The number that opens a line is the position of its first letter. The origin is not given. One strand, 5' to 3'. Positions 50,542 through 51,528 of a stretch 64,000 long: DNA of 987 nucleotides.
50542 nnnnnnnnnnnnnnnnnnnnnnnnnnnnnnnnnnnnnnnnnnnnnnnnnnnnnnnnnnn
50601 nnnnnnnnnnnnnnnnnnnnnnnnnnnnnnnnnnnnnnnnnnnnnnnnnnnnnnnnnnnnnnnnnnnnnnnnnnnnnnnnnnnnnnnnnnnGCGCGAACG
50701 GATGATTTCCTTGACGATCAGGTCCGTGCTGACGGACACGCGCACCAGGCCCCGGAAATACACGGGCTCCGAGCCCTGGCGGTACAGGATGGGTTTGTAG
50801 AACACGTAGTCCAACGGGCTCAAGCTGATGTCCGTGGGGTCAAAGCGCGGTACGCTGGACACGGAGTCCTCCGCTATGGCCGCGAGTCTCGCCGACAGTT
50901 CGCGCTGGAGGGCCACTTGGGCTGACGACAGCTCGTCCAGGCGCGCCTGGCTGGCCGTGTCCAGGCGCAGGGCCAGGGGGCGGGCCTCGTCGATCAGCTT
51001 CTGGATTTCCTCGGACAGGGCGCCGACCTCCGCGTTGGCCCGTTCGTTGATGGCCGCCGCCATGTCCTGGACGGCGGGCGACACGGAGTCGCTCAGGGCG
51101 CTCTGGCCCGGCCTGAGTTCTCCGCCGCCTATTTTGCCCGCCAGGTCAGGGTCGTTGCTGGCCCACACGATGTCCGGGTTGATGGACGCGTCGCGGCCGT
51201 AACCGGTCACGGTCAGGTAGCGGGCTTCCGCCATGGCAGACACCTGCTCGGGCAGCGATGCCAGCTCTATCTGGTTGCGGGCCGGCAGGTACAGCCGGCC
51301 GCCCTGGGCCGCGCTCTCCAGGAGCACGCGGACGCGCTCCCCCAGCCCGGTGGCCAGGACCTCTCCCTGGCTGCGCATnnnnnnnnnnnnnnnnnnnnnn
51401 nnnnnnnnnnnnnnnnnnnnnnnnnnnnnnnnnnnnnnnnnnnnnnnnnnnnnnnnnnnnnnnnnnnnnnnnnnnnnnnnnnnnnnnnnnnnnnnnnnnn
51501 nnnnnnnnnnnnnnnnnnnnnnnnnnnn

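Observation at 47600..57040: Tightly coupled three-gene operon: exported 1014-aa TPR protein, then a 1560-aa BNR/HAMP/PP2C receptor, then an ABC exporter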

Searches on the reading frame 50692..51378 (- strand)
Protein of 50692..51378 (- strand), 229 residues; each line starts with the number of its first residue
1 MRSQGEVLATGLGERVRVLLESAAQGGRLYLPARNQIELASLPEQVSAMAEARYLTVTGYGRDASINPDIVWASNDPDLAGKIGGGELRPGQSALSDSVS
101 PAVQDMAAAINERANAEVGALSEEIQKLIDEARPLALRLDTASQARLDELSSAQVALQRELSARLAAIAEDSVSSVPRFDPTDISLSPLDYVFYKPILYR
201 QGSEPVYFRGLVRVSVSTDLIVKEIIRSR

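Call 67: search_solved_structures(query=A4, max_evalue=1)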
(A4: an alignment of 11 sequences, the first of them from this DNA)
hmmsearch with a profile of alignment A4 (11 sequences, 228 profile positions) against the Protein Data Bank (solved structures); distinct sequences matched with E-value up to 1: 17.
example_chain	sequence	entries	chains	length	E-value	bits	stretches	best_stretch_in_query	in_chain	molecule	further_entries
7tbi_Y1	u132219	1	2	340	0.15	14.9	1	101-173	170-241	Nup159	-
9ugr_A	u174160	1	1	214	0.17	14.7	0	102-167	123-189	Syn-F4-Link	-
6pts_A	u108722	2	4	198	0.19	14.5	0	86-160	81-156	Apolipoprotein A-I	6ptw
1av1_A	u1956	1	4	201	0.22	14.3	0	86-160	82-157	APOLIPOPROTEIN A-I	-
2msc_A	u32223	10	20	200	0.22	14.3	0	86-160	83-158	Apolipoprotein A-I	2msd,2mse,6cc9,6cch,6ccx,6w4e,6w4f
4v6m_A0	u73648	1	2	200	0.23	14.3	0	86-160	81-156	Apolipoprotein A-I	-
8y6v_K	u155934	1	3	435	0.24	14.2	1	92-173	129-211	gp93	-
4rzp_A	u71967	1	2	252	0.25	14.1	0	74-146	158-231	Engineered Protein OR366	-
4xa3_A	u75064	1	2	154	0.25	14.1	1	116-172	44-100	Gp7-MYH7(1361-1425)-Eb1 chimera protein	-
8eqs_C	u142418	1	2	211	0.31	13.8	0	86-159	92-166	Apolipoprotein A-I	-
7kjr_C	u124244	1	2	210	0.31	13.8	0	86-160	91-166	Apolipoprotein A-I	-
9cuy_c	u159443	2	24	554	0.38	13.5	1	99-165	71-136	Short tail fiber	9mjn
3k2s_A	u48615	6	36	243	0.41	13.4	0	86-160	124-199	Apolipoprotein A-I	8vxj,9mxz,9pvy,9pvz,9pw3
9r1o_A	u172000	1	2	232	0.42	13.4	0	115-169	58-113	sc-apCC-6-DPH-NR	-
6clz_B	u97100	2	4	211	0.42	13.4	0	86-160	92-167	Apolipoprotein A-I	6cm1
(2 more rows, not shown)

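Call 68: search_protein_families(library=pfam, alignment_id=A4, max_evalue=1)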
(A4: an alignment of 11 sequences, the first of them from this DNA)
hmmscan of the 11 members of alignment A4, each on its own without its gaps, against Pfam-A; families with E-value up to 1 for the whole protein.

A. member 1, seq(229 aa): 4 families
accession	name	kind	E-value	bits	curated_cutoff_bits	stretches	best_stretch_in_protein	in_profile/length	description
PF05030.17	SSXT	-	0.019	15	26.2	1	122-173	6-57/62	SSXT protein (N-terminal region)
PF08287.16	DASH_Spc19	-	0.062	13.7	26.3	1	87-156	49-114/155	Spc19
PF04709.17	AMH_N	-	0.082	12.3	23.4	1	123-171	281-328/390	Anti-Mullerian hormone, N terminal region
PF16113.10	ECH_2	-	0.084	12.8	27.2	1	93-170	220-298/335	Enoyl-CoA hydratase/isomerase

B. families by the number of members that match (of 11 scanned): 35 families (the first 25 are shown)
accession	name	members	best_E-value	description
PF04513.17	Baculo_PEP_C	2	0.0065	Baculovirus polyhedron envelope protein, PEP, C terminus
PF08287.16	DASH_Spc19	2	0.062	Spc19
PF17203.10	sCache_3_2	2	0.063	Single cache domain 3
PF06103.16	DUF948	2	0.14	Bacterial protein of unknown function (DUF948)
PF03961.19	FapA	1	0.00016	Flagellar Assembly Protein A beta solenoid domain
PF23991.1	DUF7310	1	0.004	Coiled-coil region of unknown function (DUF7310)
PF15057.12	DUF4537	1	0.005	Domain of unknown function (DUF4537)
PF12325.13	TMF_TATA_bd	1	0.013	TATA element modulatory factor 1 TATA binding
PF01442.23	Apolipoprotein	1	0.018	Apolipoprotein A1/A4/E domain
PF05030.17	SSXT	1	0.019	SSXT protein (N-terminal region)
PF07464.16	ApoLp-III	1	0.039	Apolipophorin-III precursor (apoLp-III)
PF16740.10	SKA2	1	0.044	Spindle and kinetochore-associated protein 2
PF17202.10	sCache_3_3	1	0.045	Single cache domain 3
PF19786.4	DUF6270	1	0.046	Family of unknown function (DUF6270)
PF07830.18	PP2C_C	1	0.051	Protein serine/threonine phosphatase 2C, C-terminal domain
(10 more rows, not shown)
